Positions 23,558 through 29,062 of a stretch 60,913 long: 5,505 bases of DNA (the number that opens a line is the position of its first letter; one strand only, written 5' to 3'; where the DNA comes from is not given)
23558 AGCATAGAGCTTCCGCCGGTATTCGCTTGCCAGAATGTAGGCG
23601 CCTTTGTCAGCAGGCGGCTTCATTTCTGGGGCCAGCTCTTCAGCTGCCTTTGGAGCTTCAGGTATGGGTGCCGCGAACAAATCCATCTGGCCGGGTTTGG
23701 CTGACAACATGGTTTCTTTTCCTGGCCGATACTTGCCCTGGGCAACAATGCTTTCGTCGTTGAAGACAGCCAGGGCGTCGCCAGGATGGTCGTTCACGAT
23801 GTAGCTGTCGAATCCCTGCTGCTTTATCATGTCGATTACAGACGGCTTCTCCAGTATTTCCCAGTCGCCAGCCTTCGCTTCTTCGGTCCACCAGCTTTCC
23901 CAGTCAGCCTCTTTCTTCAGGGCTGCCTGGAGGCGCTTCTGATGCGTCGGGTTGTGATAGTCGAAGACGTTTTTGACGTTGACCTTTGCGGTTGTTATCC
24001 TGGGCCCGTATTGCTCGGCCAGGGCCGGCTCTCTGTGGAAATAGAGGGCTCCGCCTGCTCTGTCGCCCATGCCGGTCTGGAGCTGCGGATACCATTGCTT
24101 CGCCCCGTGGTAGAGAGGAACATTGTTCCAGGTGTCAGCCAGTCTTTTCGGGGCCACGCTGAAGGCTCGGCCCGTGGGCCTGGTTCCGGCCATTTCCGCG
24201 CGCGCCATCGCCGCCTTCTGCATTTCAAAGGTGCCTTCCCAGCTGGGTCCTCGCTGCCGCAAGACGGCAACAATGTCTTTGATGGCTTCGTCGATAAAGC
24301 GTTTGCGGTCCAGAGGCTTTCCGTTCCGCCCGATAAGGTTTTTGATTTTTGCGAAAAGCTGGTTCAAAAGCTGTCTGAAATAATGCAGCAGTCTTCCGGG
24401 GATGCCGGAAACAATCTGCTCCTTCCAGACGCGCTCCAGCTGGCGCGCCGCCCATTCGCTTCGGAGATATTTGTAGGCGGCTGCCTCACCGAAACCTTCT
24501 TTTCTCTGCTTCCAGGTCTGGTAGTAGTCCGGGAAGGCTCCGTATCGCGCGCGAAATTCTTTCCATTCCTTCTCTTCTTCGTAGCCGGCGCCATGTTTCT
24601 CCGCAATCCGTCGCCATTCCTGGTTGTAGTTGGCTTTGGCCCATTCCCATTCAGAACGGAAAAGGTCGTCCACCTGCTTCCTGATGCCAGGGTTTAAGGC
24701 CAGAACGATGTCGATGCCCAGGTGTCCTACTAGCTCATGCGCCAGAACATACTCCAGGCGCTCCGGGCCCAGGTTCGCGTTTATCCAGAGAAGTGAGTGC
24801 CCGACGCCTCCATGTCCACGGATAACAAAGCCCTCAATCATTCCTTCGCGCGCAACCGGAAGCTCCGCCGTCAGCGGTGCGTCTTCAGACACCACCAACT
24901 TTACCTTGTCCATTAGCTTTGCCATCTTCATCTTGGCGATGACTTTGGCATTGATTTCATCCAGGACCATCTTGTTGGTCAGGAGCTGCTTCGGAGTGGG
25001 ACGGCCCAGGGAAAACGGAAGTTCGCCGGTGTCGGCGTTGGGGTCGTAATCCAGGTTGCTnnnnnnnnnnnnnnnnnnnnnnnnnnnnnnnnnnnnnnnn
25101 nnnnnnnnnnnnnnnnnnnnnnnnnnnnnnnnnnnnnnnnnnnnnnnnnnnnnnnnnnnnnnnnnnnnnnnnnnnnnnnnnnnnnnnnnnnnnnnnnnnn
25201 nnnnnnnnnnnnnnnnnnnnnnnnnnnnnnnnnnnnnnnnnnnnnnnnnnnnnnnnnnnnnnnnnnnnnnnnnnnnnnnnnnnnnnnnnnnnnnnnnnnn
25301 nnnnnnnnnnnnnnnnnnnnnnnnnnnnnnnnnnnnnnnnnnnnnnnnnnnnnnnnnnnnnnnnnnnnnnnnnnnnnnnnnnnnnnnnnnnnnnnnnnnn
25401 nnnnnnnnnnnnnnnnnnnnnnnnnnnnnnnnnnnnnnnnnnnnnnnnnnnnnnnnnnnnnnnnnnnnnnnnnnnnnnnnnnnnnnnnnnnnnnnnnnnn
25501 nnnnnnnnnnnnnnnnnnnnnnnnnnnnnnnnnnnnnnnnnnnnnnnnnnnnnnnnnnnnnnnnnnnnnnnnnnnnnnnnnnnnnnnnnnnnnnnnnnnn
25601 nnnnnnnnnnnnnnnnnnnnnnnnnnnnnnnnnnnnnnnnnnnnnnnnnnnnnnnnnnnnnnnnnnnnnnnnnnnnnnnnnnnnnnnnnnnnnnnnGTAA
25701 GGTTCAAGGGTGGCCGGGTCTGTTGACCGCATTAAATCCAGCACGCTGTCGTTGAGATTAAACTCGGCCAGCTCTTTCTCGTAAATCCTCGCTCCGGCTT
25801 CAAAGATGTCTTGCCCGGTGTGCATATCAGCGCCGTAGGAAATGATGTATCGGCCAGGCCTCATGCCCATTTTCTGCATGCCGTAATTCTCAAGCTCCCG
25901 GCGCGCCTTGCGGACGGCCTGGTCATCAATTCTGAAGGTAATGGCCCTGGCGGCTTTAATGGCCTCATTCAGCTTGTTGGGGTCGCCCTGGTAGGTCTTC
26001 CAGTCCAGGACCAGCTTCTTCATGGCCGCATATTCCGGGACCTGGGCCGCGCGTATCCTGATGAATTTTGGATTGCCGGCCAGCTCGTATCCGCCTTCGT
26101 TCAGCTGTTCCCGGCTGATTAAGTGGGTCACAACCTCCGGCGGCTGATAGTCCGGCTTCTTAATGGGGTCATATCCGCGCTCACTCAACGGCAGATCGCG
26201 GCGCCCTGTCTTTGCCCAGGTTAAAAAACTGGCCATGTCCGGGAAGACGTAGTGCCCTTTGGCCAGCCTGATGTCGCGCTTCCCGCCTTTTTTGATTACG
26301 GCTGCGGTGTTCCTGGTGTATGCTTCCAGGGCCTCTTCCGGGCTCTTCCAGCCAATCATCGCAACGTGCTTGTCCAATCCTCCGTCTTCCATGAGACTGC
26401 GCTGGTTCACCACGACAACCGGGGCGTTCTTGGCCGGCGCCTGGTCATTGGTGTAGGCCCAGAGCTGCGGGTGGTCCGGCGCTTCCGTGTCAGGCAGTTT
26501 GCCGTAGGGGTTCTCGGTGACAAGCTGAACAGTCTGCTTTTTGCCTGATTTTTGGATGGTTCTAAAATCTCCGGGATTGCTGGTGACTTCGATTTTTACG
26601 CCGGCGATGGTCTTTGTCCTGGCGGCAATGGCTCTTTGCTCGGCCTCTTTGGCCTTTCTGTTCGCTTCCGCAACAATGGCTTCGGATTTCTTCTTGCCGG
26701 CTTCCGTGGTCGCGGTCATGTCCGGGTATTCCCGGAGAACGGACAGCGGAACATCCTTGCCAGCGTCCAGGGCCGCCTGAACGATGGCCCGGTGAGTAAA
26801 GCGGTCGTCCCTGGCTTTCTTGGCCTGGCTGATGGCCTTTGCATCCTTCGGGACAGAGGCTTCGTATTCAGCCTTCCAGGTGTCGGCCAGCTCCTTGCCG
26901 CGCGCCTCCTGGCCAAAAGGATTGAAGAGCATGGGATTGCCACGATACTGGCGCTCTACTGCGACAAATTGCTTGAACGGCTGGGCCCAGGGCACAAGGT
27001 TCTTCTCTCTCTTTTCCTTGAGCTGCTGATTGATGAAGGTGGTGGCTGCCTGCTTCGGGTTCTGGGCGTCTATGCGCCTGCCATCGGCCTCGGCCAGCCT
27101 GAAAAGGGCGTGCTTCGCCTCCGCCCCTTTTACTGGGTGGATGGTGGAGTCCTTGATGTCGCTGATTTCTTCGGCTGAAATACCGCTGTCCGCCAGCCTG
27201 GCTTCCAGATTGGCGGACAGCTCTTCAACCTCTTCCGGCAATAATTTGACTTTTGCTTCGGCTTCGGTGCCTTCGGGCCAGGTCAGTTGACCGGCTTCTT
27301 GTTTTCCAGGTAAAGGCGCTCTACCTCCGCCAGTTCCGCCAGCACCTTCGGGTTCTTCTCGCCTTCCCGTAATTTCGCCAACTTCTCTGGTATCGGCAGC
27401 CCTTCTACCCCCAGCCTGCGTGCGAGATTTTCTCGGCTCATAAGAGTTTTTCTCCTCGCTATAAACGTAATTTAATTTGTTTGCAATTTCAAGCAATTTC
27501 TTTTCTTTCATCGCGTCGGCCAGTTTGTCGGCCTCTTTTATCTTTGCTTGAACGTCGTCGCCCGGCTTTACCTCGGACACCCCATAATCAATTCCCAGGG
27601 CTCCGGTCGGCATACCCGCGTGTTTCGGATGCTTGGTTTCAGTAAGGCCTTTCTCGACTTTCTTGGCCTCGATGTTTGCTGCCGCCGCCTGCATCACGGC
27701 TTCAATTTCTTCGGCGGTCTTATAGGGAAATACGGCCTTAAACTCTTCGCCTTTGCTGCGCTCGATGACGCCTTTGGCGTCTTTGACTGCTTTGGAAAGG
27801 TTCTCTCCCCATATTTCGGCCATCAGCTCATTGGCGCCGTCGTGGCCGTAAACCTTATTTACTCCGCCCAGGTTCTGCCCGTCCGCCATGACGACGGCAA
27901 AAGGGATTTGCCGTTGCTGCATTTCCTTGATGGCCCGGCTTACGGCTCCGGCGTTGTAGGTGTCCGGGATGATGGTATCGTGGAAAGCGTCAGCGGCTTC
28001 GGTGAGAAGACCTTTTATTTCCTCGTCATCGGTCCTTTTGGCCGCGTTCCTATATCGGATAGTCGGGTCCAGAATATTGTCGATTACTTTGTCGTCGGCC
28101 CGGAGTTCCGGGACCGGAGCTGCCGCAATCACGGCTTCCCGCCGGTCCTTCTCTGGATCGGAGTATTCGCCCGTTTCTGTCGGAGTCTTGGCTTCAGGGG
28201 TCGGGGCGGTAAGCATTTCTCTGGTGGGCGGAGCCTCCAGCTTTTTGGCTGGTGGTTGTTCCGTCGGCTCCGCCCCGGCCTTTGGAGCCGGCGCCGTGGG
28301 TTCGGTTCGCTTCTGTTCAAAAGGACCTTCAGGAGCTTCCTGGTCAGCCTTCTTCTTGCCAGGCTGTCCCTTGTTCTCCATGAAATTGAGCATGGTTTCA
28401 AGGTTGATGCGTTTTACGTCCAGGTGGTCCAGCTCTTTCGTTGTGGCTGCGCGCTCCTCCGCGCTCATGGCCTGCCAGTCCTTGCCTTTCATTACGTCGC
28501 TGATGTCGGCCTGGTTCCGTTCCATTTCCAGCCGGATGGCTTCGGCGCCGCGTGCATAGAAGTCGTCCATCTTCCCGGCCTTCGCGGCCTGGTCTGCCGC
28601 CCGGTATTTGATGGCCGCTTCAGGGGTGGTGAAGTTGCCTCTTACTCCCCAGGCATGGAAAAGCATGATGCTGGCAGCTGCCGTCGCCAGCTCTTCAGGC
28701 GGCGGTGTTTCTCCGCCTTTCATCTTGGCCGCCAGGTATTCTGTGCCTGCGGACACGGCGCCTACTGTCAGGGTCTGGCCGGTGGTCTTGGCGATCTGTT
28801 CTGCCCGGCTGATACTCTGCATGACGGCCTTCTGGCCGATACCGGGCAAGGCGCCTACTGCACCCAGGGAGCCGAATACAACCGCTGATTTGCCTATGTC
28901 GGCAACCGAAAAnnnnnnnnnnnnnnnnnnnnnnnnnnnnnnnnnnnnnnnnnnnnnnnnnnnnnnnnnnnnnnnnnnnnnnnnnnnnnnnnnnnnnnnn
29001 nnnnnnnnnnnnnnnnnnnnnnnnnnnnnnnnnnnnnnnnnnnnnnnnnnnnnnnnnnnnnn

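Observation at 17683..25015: Recurring [FM]-S-[LIVM]-[AG]-P-type linker motif at the borders of the recognisable modules: candidate processing sites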

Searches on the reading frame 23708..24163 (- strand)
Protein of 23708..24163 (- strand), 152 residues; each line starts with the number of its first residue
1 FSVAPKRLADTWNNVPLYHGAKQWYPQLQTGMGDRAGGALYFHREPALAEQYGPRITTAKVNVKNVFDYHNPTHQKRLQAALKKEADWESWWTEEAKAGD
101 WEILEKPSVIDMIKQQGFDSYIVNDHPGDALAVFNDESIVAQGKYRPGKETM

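Call 23: search_protein_families(library=pfam, proteins=[window:23708-24163:-], max_evalue=1)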
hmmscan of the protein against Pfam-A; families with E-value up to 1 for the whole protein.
window:23708-24163:- (152 aa): 1 family
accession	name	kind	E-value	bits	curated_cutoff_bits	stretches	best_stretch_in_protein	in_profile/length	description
PF18760.7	ART-PolyVal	-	1e-06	30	31.2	1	16-138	8-129/140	ADP-Ribosyltransferase in polyvalent proteins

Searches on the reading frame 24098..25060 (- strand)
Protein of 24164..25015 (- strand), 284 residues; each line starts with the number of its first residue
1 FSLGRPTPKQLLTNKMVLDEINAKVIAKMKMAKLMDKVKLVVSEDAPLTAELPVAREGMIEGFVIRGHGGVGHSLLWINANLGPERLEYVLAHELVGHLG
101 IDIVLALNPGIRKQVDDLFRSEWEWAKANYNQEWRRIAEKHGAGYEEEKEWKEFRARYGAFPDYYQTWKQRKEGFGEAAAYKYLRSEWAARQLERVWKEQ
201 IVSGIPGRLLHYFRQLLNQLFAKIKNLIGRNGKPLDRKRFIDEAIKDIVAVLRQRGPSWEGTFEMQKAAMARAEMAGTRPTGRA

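Call 23: search_protein_families(library=pfam, proteins=[window:24164-25015:-], max_evalue=1)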
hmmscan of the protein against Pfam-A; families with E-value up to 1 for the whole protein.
window:24164-25015:- (284 aa): 1 family
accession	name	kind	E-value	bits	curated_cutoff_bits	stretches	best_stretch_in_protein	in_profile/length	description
PF06114.19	Peptidase_M78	-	0.14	12.4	22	1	73-96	28-51/123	IrrE N-terminal-like domain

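Call 44: find_homologous_proteins(query=A2, max_evalue=0.001)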
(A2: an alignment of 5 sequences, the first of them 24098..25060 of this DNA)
Query A2 (5 sequences): 8000 candidates shared short words with the query, none scored E <= 0.001.

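Call 45: search_solved_structures(query=A2, max_evalue=10, show_alignments=3)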
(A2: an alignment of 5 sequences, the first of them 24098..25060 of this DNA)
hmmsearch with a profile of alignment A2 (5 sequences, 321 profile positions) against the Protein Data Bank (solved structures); distinct sequences matched with E-value up to 10: 1.
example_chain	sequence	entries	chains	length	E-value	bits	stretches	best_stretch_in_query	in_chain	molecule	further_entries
6vfi_A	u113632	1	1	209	1.8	11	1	229-287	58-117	O43_dn18A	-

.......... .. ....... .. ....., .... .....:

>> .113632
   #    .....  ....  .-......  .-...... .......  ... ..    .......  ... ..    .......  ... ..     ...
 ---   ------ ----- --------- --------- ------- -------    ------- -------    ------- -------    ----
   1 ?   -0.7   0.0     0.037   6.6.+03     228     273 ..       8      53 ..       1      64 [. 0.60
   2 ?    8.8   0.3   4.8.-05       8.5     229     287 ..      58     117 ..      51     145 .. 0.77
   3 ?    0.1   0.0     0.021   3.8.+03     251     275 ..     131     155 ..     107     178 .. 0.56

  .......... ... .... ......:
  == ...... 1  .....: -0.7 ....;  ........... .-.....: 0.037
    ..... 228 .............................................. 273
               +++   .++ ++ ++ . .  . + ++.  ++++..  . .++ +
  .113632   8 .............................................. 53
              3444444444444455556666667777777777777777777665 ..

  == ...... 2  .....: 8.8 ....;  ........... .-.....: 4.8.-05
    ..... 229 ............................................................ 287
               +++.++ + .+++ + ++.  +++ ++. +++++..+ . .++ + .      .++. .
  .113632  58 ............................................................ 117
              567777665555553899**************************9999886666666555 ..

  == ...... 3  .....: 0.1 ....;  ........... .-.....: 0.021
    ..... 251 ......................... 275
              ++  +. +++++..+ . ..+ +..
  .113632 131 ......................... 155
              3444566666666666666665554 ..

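Call 51: predict_structure(alignment_id=A2)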
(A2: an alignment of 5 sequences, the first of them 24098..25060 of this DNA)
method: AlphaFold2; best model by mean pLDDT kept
length: 321 residues; sequences in the alignment: 5
mean_pLDDT: 59.9   pTM: 0.59
mean pLDDT of the five models: 59.9, 58.7, 58.6, 56.3, 53.9
residues with pLDDT >= 90: 17; 70-90: 116; 50-70: 68; < 50: 120
segments of 3 or more residues with pLDDT < 50: 1-52, 64-69, 78-87, 271-321
pLDDT, mean of each block of 10 residues (from residue 1): 31 27 33 40 38 60 51 57 45 68 72 74 87 84 80 87 82 60 68 74 85 86 91 79 55 79 74 34 39 28 25 26 31
secondary structure, 60 per line:
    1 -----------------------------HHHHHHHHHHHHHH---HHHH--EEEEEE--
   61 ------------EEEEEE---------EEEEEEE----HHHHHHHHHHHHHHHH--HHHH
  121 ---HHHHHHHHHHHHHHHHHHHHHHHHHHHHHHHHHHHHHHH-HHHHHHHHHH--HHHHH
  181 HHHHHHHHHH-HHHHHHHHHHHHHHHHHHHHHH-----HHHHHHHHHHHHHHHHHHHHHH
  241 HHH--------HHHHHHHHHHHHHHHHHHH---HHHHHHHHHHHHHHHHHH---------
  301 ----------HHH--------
elements in order: H30-43 H47-50 E53-58 E73-78 E88-94 H99-114 H117-120 H124-162 H164-173 H176-190 H192-213 H219-243 H252-270 H274-291

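Call 54: fold_search(model_id=the predicted structure, library=pdb)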
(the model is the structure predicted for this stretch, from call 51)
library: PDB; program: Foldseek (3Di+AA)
matches with E <= 10: 78; with E <= 0.001: 0
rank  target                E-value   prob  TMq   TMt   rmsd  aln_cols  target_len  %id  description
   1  3e11_A                5.0e-01  0.69  0.14  0.35   4.8        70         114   24  Crystal structure of a predicted zincin-like metalloprotease (acel_2062) from acidothermus cellulolyticus 11b at 1.80  (released 2008-08-19)
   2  7xyo_A                5.0e-01  0.10  0.17  0.12  17.3       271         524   14  Crystal Structure of a M61 aminopeptidase family member from Myxococcus fulvus (released 2023-06-07)
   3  7xyo_B                6.8e-01  0.08  0.17  0.12  18.1       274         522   15  Crystal Structure of a M61 aminopeptidase family member from Myxococcus fulvus (released 2023-06-07)
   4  3jcf_A                1.5e+00  0.03  0.10  0.10  22.0       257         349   13  Cryo-EM structure of the magnesium channel CorA in the closed symmetric magnesium-bound state (released 2016-02-17)
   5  8tme_C                1.9e+00  0.03  0.11  0.10  25.3       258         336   11  Cryo-EM structure of CorA in complex with conformation-specific synthetic antibody C18 and 100 uM MgCl2, State MG0.1-1 (released 2025-02-12)
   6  8tmc_B                1.9e+00  0.02  0.10  0.09  27.1       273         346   13  Cryo-EM structure of CorA in complex with conformation-specific synthetic antibody C12 and 20 mM MgCl2, State MG20-2 (released 2025-02-12)
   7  7pqx_A                2.0e+00  0.03  0.10  0.06  21.1       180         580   13  Structure of CtAtm1 in the inward-facing open conformation (released 2022-08-10)
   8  8tmc_C                2.1e+00  0.02  0.12  0.11  24.5       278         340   12  Cryo-EM structure of CorA in complex with conformation-specific synthetic antibody C12 and 20 mM MgCl2, State MG20-2 (released 2025-02-12)
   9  9fqr_FA               2.5e+00  0.04  0.12  0.12  22.9       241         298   10  96-nm repeat of axonemal doublet microtubules from bovine sperm (released 2025-03-26)
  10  6j7f_A                2.7e+00  0.02  0.11  0.12  22.1       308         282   12  Complex of GGTaseIII, farnesyl-Ykt6 (C-terminal methylated), and GGPP (released 2020-01-22)
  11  2r50_B                2.9e+00  0.04  0.11  0.21  17.6       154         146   14  The crystal structure of nonsymbiotic corn hemoglobin 1 (released 2007-09-18)
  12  2gsc_E                3.2e+00  0.06  0.11  0.23  12.6       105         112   15  Crystal Structure of the Conserved Hypothetical Cytosolic Protein Xcc0516 from Xanthomonas campestris (released 2006-10-03)
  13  2r50_C                3.5e+00  0.04  0.11  0.20  14.4       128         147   16  The crystal structure of nonsymbiotic corn hemoglobin 1 (released 2007-09-18)
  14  9g2l_B                3.7e+00  0.04  0.18  0.12  20.6       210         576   16  Cryo-EM structure of IrtAB in inward-facing state in LMNG (released 2024-12-18)
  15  1cg5_B                4.1e+00  0.04  0.12  0.21  12.5       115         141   18  DEOXY FORM HEMOGLOBIN FROM DASYATIS AKAJEI (released 1999-04-01)
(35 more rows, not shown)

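Call 57: find_related_loci(query=A2, collection=viral_contigs, flank=10000)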
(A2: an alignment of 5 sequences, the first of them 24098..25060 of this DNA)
Query A2 (321 aa) in viral_contigs; peptide patterns used: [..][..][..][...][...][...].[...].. (x = any residue, [..] = any of these).
61 stretches matched a pattern, but none encodes a relative of the query by tblastn (E <= 1e-3).

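Call 58: find_related_loci(query=A2, collection=metagenome_contigs, flank=10000)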
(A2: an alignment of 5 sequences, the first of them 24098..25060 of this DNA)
Query A2 (321 aa) in metagenome_contigs; peptide patterns used: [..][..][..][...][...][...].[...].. (x = any residue, [..] = any of these).
599 stretches matched a pattern (row limit reached: there are more); 1 encode a relative of the query (tblastn E <= 1e-3); 1 distinct loci.
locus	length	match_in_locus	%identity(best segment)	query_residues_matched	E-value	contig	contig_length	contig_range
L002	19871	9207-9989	27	7-271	2e-27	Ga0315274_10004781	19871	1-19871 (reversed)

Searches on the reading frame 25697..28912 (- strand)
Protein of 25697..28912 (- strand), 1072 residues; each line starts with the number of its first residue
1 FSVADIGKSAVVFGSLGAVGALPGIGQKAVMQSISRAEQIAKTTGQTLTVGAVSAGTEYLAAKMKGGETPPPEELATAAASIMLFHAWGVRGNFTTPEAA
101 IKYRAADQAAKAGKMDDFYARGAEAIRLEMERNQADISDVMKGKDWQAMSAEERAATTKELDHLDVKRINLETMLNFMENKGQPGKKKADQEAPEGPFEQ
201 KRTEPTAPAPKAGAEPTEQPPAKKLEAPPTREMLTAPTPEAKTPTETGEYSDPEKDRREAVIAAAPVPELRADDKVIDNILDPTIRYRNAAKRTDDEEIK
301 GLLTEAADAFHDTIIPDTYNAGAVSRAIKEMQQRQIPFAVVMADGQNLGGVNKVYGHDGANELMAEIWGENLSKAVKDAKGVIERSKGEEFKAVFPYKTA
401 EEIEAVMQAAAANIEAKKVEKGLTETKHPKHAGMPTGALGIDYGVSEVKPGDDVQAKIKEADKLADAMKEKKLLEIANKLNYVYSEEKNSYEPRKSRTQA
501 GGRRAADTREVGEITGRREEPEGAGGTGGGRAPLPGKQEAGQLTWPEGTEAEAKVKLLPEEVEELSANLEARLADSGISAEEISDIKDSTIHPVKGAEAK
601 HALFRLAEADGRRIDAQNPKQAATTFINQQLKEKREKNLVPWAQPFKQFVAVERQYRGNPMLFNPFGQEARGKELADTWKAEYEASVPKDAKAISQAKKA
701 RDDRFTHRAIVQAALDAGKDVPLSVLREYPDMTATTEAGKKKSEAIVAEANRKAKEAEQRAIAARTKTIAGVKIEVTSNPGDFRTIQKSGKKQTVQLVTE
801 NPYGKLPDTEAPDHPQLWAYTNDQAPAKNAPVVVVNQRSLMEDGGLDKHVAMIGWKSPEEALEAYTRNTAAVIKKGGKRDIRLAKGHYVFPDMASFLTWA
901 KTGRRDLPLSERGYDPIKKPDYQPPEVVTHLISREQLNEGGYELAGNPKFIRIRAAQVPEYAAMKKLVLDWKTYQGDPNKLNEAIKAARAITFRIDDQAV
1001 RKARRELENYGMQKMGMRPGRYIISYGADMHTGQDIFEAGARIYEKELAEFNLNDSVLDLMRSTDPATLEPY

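Call 23: search_protein_families(library=pfam, proteins=[window:25697-28912:-], max_evalue=1)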
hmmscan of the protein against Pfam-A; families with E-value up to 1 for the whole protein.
window:25697-28912:- (1072 aa): 2 families
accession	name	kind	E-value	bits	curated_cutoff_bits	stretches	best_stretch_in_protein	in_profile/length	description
PF00990.26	GGDEF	-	2e-11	44.4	23.8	1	325-471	20-157/161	Diguanylate cyclase, GGDEF domain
PF18823.6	InPase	-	6.1e-11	42.8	26.8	1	764-874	11-117/135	Inorganic Pyrophosphatase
